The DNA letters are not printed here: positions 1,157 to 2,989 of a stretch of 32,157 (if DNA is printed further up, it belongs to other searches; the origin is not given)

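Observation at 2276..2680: Actin-fold protein with a roughly 135-codon insert carrying two CPxCG zinc ribbons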

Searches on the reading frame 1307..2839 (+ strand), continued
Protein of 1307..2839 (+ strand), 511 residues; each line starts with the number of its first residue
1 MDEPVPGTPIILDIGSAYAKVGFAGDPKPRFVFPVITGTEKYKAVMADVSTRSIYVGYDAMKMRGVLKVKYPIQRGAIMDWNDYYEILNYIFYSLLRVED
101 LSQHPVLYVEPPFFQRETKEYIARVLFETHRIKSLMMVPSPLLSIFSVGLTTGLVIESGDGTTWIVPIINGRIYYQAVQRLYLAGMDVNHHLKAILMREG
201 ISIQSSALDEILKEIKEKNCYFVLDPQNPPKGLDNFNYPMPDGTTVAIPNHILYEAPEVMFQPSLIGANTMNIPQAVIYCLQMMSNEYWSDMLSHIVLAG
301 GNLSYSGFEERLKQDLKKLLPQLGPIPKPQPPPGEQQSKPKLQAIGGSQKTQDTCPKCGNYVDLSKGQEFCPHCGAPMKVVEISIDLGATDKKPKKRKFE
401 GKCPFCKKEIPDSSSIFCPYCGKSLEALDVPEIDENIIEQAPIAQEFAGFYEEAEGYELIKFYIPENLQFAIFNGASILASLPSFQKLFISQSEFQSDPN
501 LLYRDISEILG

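Call 54: find_homologous_proteins(query=A2, max_evalue=1e-20)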
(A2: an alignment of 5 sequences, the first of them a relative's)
Query A2 (5 sequences) (575 aa, profile of the alignment): 164 proteins with E <= 1e-20 among 8000 candidates; the best 120 are listed.
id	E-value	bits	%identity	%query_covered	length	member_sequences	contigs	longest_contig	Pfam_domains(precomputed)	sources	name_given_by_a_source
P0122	6.1e-262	888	100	100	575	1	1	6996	PF18912.7,PF13240.12,PF12773.14,PF24460.2,PF00022.26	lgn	-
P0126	2.1e-249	847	39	91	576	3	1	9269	PF18912.7,PF13240.12,PF12773.14,PF17032.11,PF10571.16,PF24460.2,PF13248.12,PF00022.26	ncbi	-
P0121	1.0e-230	785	44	98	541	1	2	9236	PF18912.7,PF13240.12,PF12773.14,PF17032.11,PF24460.2,PF13248.12,PF00022.26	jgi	-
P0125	3.9e-217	740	38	94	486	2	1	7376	PF13240.12,PF00022.26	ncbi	ncbi:MAG: zinc-ribbon domain-containing protein [Promethearchaeota archaeon]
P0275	3.1e-213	727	62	95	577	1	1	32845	PF18912.7,PF13240.12,PF12773.14,PF24460.2,PF13248.12,PF00022.26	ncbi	ncbi:MAG: hypothetical protein ACTSU5_11010 [Promethearchaeota archaeon]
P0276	5.4e-212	723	60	98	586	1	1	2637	PF18912.7,PF13240.12,PF12773.14,PF10571.16,PF13248.12,PF00022.26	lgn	-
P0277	3.0e-211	721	46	98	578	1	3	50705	PF18912.7,PF13240.12,PF12773.14,PF10571.16,PF24460.2,PF13248.12,PF00022.26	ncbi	ncbi:MAG: zinc-ribbon domain-containing protein [Promethearchaeota archaeon]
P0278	2.2e-203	695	46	93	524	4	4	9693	PF18912.7,PF13240.12,PF12773.14,PF17032.11,PF24460.2,PF13248.12,PF00022.26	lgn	-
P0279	3.1e-199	681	37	93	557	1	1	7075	PF18912.7,PF13240.12,PF12773.14,PF24460.2,PF13248.12,PF00022.26,PF08271.18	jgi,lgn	jgi:actin-related protein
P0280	6.1e-195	667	47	93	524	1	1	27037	PF13240.12,PF12773.14,PF17032.11,PF24460.2,PF00022.26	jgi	jgi:actin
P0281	2.3e-194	665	47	93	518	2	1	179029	PF18912.7,PF13240.12,PF12773.14,PF10571.16,PF24460.2,PF00022.26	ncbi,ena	-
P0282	2.9e-193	661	45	93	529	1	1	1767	PF13240.12,PF12773.14,PF24460.2,PF00022.26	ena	-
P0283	6.7e-193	660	46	93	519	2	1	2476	PF18912.7,PF13240.12,PF12773.14,PF00022.26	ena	-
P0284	9.3e-193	660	46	93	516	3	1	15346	PF18912.7,PF00022.26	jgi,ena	-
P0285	3.4e-192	658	35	93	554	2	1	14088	PF12773.14,PF00022.26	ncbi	-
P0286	3.5e-192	658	38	93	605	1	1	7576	PF13240.12,PF12773.14,PF17032.11,PF24460.2,PF13248.12,PF00022.26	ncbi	-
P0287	5.0e-192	657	46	93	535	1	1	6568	PF13240.12,PF12773.14,PF17032.11,PF24460.2,PF13248.12,PF00022.26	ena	-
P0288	2.5e-190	652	47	93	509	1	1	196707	PF18912.7,PF13240.12,PF06723.20,PF12773.14,PF10571.16,PF00022.26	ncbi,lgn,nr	ncbi:MAG: rod shape-determining protein [Candidatus Lokiarchaeota archaeon]|nr:rod shape-determining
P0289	4.0e-190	651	43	94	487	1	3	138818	PF06723.20,PF00022.26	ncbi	ncbi:MAG: hypothetical protein ACTSVI_13275 [Promethearchaeota archaeon]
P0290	4.1e-190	651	46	93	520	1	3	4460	PF18912.7,PF12773.14,PF24460.2,PF13248.12,PF00022.26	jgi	jgi:actin-related protein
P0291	9.8e-190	650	45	93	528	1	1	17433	PF12773.14,PF00022.26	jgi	jgi:actin-related protein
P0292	2.3e-189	649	36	93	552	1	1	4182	PF18912.7,PF13240.12,PF12773.14,PF17032.11,PF24460.2,PF13248.12,PF00022.26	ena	-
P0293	4.5e-189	648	46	95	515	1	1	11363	PF00022.26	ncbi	-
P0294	2.9e-188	645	45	93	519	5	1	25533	PF13240.12,PF12773.14,PF24460.2,PF00022.26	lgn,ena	-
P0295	2.3e-187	642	41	94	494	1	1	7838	PF06723.20,PF00022.26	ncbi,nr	ncbi:hypothetical protein GF325_04160 [Candidatus Bathyarchaeota archaeon]|nr:hypothetical protein [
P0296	1.1e-186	640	40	95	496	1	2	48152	PF06723.20,PF00022.26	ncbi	ncbi:MAG: rod shape-determining protein [Promethearchaeota archaeon]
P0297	2.5e-185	635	37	93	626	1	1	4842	PF08772.17,PF18912.7,PF13240.12,PF12773.14,PF13248.12,PF00022.26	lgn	-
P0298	1.0e-184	633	44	96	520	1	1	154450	PF18912.7,PF12773.14,PF24460.2,PF00022.26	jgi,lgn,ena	-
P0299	1.6e-184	633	47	67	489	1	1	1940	PF06723.20,PF00022.26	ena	-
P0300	5.4e-183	628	39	93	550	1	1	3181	PF18912.7,PF12773.14,PF17032.11,PF24460.2,PF13248.12,PF00022.26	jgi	jgi:actin-related protein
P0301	8.6e-183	627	49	69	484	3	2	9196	PF06723.20,PF00022.26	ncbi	-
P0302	4.2e-182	625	49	97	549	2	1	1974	PF13240.12,PF12773.14,PF24460.2,PF13248.12,PF00022.26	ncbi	-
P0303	4.4e-182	625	39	94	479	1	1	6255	PF06723.20,PF13248.12,PF00022.26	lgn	-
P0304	5.4e-182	624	48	97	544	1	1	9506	PF12773.14,PF17032.11,PF00022.26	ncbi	-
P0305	2.1e-181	622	39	94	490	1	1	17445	PF06723.20,PF00022.26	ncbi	ncbi:MAG: rod shape-determining protein [Candidatus Hodarchaeota archaeon]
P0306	3.9e-181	621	48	97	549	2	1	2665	PF18912.7,PF13240.12,PF12773.14,PF17032.11,PF00022.26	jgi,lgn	jgi:actin-related protein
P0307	5.3e-181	621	39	94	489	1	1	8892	PF06723.20,PF00022.26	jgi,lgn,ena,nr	nr:rod shape-determining protein [Candidatus Sigynarchaeota archaeon]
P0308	1.0e-180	620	39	94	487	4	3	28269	PF06723.20,PF00022.26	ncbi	ncbi:MAG: rod shape-determining protein [Candidatus Sigynarchaeum springense]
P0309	1.5e-180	619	38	95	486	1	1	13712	PF06723.20,PF00022.26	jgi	jgi:actin-related protein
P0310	3.1e-180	618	49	97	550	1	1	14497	PF18912.7,PF12773.14,PF00022.26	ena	-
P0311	5.6e-180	618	36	94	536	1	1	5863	PF18912.7,PF12773.14,PF00022.26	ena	-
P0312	6.7e-180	617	39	94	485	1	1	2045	PF06723.20,PF00022.26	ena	-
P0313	1.2e-179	617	40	94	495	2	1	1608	PF06723.20,PF00022.26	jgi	jgi:actin, other eukaryote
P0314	2.9e-179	615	37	93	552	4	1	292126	PF18912.7,PF13240.12,PF12773.14,PF24460.2,PF13248.12,PF00022.26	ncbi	-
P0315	7.6e-179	614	39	94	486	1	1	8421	PF06723.20,PF00022.26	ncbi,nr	ncbi:MAG: rod shape-determining protein [Candidatus Lokiarchaeota archaeon]|nr:rod shape-determining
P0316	3.1e-178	612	38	94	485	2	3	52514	PF06723.20,PF00022.26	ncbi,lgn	-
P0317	2.2e-176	606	36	94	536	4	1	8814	PF18912.7,PF12773.14,PF24460.2,PF00022.26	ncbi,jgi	ncbi:MAG: hypothetical protein ACTSRK_17380 [Promethearchaeota archaeon]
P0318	6.0e-176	604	39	94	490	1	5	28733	PF06723.20,PF00022.26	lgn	-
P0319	3.0e-175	602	36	93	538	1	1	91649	PF18912.7,PF06723.20,PF12773.14,PF13248.12,PF00022.26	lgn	-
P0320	7.9e-173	594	46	95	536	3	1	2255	PF18912.7,PF13240.12,PF12773.14,PF13248.12,PF00022.26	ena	-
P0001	2.3e-170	586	44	94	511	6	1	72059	PF18912.7,PF13240.12,PF12773.14,PF17032.11,PF07191.18,PF24460.2,PF13248.12,PF00022.26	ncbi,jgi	ncbi:MAG: zinc ribbon domain-containing protein [Promethearchaeota archaeon]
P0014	4.4e-170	585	44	95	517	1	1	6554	PF13240.12,PF12773.14,PF13248.12,PF00022.26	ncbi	-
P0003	5.0e-170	585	43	94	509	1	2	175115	PF13240.12,PF12773.14,PF13248.12,PF00022.26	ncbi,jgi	ncbi:MAG: hypothetical protein ACTSQJ_10745 [Promethearchaeota archaeon]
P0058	6.5e-170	584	42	94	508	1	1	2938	PF06723.20,PF12773.14,PF24460.2,PF13248.12,PF00022.26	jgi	jgi:actin-related protein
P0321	9.1e-170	584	44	94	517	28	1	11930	PF12773.14,PF00022.26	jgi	-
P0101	1.2e-168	580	44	94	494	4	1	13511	PF12773.14,PF24460.2,PF00022.26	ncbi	-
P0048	2.8e-168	579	42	94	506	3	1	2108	PF12773.14,PF23455.2,PF24460.2,PF00022.26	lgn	-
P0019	4.2e-168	578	43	95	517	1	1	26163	PF13240.12,PF14803.12,PF12773.14,PF13248.12,PF00022.26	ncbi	-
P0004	4.8e-167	575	41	94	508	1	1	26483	PF13240.12,PF12773.14,PF24460.2,PF13248.12,PF00022.26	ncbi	ncbi:MAG: hypothetical protein ACFFAH_03685 [Promethearchaeota archaeon]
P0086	1.4e-166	573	41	94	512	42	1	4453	PF13240.12,PF12773.14,PF24460.2,PF13248.12,PF00022.26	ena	-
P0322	2.3e-166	573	42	94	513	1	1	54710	PF13240.12,PF12773.14,PF24460.2,PF13248.12,PF00022.26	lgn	-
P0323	2.6e-166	572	41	95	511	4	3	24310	PF13240.12,PF12773.14,PF17032.11,PF24460.2,PF13248.12,PF00022.26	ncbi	ncbi:MAG: double zinc ribbon domain-containing protein [Promethearchaeati archaeon]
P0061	3.5e-166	572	44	94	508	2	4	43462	PF08772.17,PF13240.12,PF12773.14,PF17032.11,PF24460.2,PF13248.12,PF00022.26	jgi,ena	-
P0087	3.6e-166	572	42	94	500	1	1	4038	PF13240.12,PF12773.14,PF17032.11,PF24460.2,PF13248.12,PF00022.26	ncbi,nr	ncbi:MAG: zinc-ribbon domain-containing protein, partial [Candidatus Lokiarchaeota archaeon]|nr:zinc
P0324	5.0e-166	572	41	94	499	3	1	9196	PF13240.12,PF12773.14,PF07191.18,PF24460.2,PF13248.12,PF00022.26,PF08271.18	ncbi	ncbi:MAG: zinc-ribbon domain-containing protein [Candidatus Lokiarchaeota archaeon]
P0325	5.9e-166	571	41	94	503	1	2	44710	PF13240.12,PF12773.14,PF09297.17,PF24460.2,PF13248.12,PF00022.26,PF08271.18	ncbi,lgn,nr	ncbi:MAG: putative Actin/actin family protein [Promethearchaeota archaeon]|nr:MAG: putative Actin/ac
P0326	6.1e-166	571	43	94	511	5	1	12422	PF12773.14,PF24460.2,PF00022.26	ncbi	-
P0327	6.5e-166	571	41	94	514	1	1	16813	PF08772.17,PF13240.12,PF12773.14,PF24460.2,PF13248.12,PF00022.26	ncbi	-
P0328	9.8e-166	571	46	69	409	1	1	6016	PF06723.20,PF00022.26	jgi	jgi:actin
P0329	1.3e-165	570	40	95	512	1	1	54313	PF12773.14,PF24460.2,PF13248.12,PF00022.26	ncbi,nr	ncbi:MAG: zinc-ribbon domain-containing protein [Candidatus Lokiarchaeota archaeon]|nr:zinc-ribbon d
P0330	4.2e-165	568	43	94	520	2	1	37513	PF00022.26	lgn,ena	-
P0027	1.0e-164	567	41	94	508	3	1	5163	PF18912.7,PF13240.12,PF12773.14,PF24460.2,PF13248.12,PF00022.26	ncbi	ncbi:MAG: double zinc ribbon domain-containing protein [Promethearchaeia archaeon]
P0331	2.7e-164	566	43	94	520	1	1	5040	PF00022.26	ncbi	-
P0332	1.4e-163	563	42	94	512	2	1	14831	PF13240.12,PF12773.14,PF24460.2,PF13248.12,PF00022.26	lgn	-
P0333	1.9e-163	563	41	94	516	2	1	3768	PF13240.12,PF12773.14,PF10571.16,PF13248.12,PF00022.26,PF08271.18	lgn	-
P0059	2.0e-163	563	42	94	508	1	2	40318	PF13240.12,PF12773.14,PF00022.26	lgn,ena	-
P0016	2.9e-163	562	42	94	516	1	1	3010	PF13240.12,PF12773.14,PF24460.2,PF13248.12,PF00022.26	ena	-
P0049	4.1e-163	562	44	94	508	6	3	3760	PF18912.7,PF13240.12,PF12773.14,PF24460.2,PF00022.26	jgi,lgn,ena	-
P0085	6.6e-163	561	42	94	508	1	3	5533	PF13240.12,PF12773.14,PF17032.11,PF24460.2,PF00022.26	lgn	-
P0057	2.1e-162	560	42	94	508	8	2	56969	PF12773.14,PF24460.2,PF13248.12,PF00022.26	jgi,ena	-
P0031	9.9e-162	557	42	94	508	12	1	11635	PF12773.14,PF24460.2,PF13248.12,PF00022.26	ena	-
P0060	1.1e-161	557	41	94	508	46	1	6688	PF12773.14,PF24460.2,PF13248.12,PF00022.26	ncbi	-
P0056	1.2e-161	557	42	94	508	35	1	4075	PF12773.14,PF24460.2,PF00022.26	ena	-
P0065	1.4e-161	557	44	94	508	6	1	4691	PF13240.12,PF12773.14,PF24460.2,PF13248.12,PF00022.26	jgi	jgi:actin-related protein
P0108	1.5e-161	557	42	94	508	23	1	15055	PF08772.17,PF13240.12,PF12773.14,PF24460.2,PF13248.12,PF00022.26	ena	-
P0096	2.8e-161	556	44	94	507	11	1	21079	PF12773.14,PF24460.2,PF13248.12,PF00022.26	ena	-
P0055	3.1e-161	556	42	94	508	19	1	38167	PF18912.7,PF13240.12,PF12773.14,PF24460.2,PF13248.12,PF00022.26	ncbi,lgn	ncbi:MAG: zinc ribbon domain-containing protein [Promethearchaeota archaeon]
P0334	3.4e-161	556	41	94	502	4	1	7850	PF13240.12,PF12773.14,PF24460.2,PF00022.26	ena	-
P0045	4.2e-161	555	41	94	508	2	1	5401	PF18912.7,PF13240.12,PF12773.14,PF24460.2,PF13248.12,PF00022.26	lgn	-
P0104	4.5e-161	555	43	94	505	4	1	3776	PF13240.12,PF12773.14,PF24460.2,PF13248.12,PF00022.26,PF08271.18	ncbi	ncbi:MAG: zinc ribbon domain-containing protein, partial [Candidatus Thorarchaeota archaeon]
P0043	4.8e-161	555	42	94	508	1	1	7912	PF12773.14,PF24460.2,PF13248.12,PF00022.26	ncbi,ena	-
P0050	5.0e-161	555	41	94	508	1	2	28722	PF18912.7,PF13240.12,PF12773.14,PF24460.2,PF13248.12,PF00022.26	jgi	-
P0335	5.1e-161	555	40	94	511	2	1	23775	PF12773.14,PF13248.12,PF00022.26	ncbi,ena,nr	ncbi:MAG: zinc ribbon domain-containing protein [Candidatus Lokiarchaeota archaeon]|nr:zinc ribbon d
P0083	5.2e-161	555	43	94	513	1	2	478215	PF13240.12,PF12773.14,PF13248.12,PF00022.26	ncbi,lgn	ncbi:MAG: zinc ribbon domain-containing protein [Promethearchaeota archaeon]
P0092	6.5e-161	555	43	94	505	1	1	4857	PF13240.12,PF12773.14,PF24463.2,PF24460.2,PF13248.12,PF00022.26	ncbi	ncbi:MAG: hypothetical protein ACFE9T_15405 [Promethearchaeota archaeon]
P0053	6.9e-161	555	42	94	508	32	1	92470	PF12773.14,PF24460.2,PF13248.12,PF00022.26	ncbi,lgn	-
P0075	9.4e-161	554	42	94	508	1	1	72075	PF12773.14,PF00022.26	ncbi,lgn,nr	ncbi:MAG: hypothetical protein EAX91_08015 [Candidatus Lokiarchaeota archaeon]|nr:hypothetical prote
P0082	9.8e-161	554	43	94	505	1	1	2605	PF13240.12,PF12773.14,PF24460.2,PF13248.12,PF00022.26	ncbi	ncbi:MAG: zinc ribbon domain-containing protein [Candidatus Hodarchaeota archaeon]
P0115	1.0e-160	554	45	94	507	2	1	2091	PF13240.12,PF12773.14,PF24460.2,PF13248.12,PF00022.26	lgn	-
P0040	1.1e-160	554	42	93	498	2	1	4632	PF18912.7,PF13240.12,PF12773.14,PF24460.2,PF00022.26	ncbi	ncbi:MAG: zinc ribbon domain-containing protein, partial [Candidatus Hodarchaeota archaeon]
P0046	1.2e-160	554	42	94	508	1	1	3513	PF13240.12,PF12773.14,PF24460.2,PF00022.26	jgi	jgi:centractin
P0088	1.2e-160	554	42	94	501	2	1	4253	PF12773.14,PF00022.26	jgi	jgi:actin-related protein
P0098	1.5e-160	553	41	94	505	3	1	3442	PF12773.14,PF24460.2,PF13248.12,PF00022.26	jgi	jgi:actin-related protein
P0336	2.5e-160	553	41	93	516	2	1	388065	PF13240.12,PF12773.14,PF17032.11,PF13248.12,PF00022.26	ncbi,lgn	-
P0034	2.7e-160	553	41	94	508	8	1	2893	PF18912.7,PF12773.14,PF24460.2,PF13248.12,PF00022.26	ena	-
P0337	2.9e-160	553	42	94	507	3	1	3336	PF13240.12,PF12773.14,PF24460.2,PF13248.12,PF00022.26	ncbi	ncbi:MAG: zinc ribbon domain-containing protein [Candidatus Heimdallarchaeota archaeon]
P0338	3.5e-160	552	40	93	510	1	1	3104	PF18912.7,PF13240.12,PF12773.14,PF17032.11,PF00022.26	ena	-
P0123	3.8e-160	552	50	67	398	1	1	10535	PF00022.26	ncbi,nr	ncbi:MAG: hypothetical protein GY870_18070, partial [archaeon]|nr:hypothetical protein [archaeon]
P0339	5.2e-160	552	42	94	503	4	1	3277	PF26443.1,PF13240.12,PF12773.14,PF17032.11,PF13248.12,PF00022.26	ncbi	ncbi:MAG: hypothetical protein ACFE9R_15490 [Candidatus Hermodarchaeota archaeon]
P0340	6.1e-160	551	40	94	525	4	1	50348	PF13240.12,PF12773.14,PF24460.2,PF13248.12,PF00022.26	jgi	-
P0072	7.3e-160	551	42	94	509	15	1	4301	PF12773.14,PF24460.2,PF00022.26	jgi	-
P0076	7.7e-160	551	44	94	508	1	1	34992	PF12773.14,PF24460.2,PF13248.12,PF00022.26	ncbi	ncbi:MAG: hypothetical protein ACFFA6_00775 [Promethearchaeota archaeon]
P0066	8.4e-160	551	41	94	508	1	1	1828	PF13240.12,PF12773.14,PF24460.2,PF13248.12,PF00022.26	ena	-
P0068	8.5e-160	551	42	94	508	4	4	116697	PF18912.7,PF13240.12,PF12773.14,PF24460.2,PF13248.12,PF00022.26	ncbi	ncbi:MAG: zinc ribbon domain-containing protein [Candidatus Hodarchaeota archaeon]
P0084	1.1e-159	551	41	94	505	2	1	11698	PF12773.14,PF13248.12,PF00022.26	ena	-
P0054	1.1e-159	551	42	94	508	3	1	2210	PF13240.12,PF12773.14,PF24460.2,PF13248.12,PF00022.26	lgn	-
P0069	1.2e-159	550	43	94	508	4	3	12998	PF12773.14,PF24460.2,PF00022.26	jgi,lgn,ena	jgi:centractin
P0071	1.3e-159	550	42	93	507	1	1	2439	PF12773.14,PF24460.2,PF13248.12,PF00022.26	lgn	-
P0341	1.3e-159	550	40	94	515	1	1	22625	PF24460.2,PF00022.26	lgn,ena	-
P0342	1.7e-159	550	39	94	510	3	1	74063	PF12773.14,PF24460.2,PF13248.12,PF00022.26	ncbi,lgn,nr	ncbi:MAG: hypothetical protein JXA99_05400 [Candidatus Lokiarchaeota archaeon]|nr:hypothetical prote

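Call 71: find_encoding_contigs(protein=P0281, flank=5000, max_places=1)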
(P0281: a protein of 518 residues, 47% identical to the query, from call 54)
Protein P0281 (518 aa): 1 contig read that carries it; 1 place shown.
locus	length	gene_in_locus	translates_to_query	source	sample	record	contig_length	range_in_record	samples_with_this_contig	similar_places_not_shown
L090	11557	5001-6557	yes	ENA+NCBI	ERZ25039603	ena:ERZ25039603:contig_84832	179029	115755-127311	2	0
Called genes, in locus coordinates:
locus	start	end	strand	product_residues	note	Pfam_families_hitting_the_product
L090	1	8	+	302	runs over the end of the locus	PF00459:Inositol_P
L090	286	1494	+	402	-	PF04212:MIT, PF07728:AAA_5 (faint), PF00004:AAA, PF07724:AAA_2 (weak), PF17862:AAA_lid_3, PF09336:Vps4_C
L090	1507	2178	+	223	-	-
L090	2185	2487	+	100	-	PF05871:ESCRT-II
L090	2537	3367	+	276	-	PF01261:AP_endonuc_2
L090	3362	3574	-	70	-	-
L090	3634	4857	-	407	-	PF01408:GFO_IDH_MocA, PF22725:GFO_IDH_MocA_C3 (weak)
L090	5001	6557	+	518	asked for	PF00022:Actin, PF12773:DZR (faint), PF18912:DZR_2 (faint), PF10571:UPF0547 (faint), PF24460:DUF7575 (faint), PF13240:Zn_Ribbon_1 (weak)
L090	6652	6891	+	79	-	-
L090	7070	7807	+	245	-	PF00432:Prenyltrans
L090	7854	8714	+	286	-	PF00763:THF_DHG_CYH, PF02882:THF_DHG_CYH_C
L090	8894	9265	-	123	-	-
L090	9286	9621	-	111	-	-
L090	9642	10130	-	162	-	PF00005:ABC_tran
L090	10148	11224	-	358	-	PF02687:FtsX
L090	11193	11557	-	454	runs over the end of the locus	PF02687:FtsX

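Call 72: find_encoding_contigs(protein=P0314, flank=5000, max_places=1)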
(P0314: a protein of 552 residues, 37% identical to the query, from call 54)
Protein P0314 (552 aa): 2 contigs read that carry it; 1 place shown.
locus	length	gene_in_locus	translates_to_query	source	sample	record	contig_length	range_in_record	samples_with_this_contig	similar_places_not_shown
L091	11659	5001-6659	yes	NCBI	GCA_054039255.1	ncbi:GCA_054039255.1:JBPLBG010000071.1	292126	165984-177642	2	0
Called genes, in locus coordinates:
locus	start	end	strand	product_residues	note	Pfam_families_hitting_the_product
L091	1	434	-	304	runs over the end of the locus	PF00198:2-oxoacid_dh (weak)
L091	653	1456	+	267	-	PF01145:Band_7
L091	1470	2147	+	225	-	PF00215:OMPdecase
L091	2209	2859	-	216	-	PF02517:Rce1-like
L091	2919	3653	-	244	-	PF02732:ERCC4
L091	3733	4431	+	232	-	-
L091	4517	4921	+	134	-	-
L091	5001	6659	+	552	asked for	PF00022:Actin, PF18912:DZR_2 (faint), PF12773:DZR, PF13240:Zn_Ribbon_1 (faint), PF24460:DUF7575 (faint), PF13248:Zn_ribbon_3 (weak)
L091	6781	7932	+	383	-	PF00432:Prenyltrans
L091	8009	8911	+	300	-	PF00763:THF_DHG_CYH, PF02882:THF_DHG_CYH_C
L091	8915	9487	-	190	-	-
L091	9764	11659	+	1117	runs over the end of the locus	-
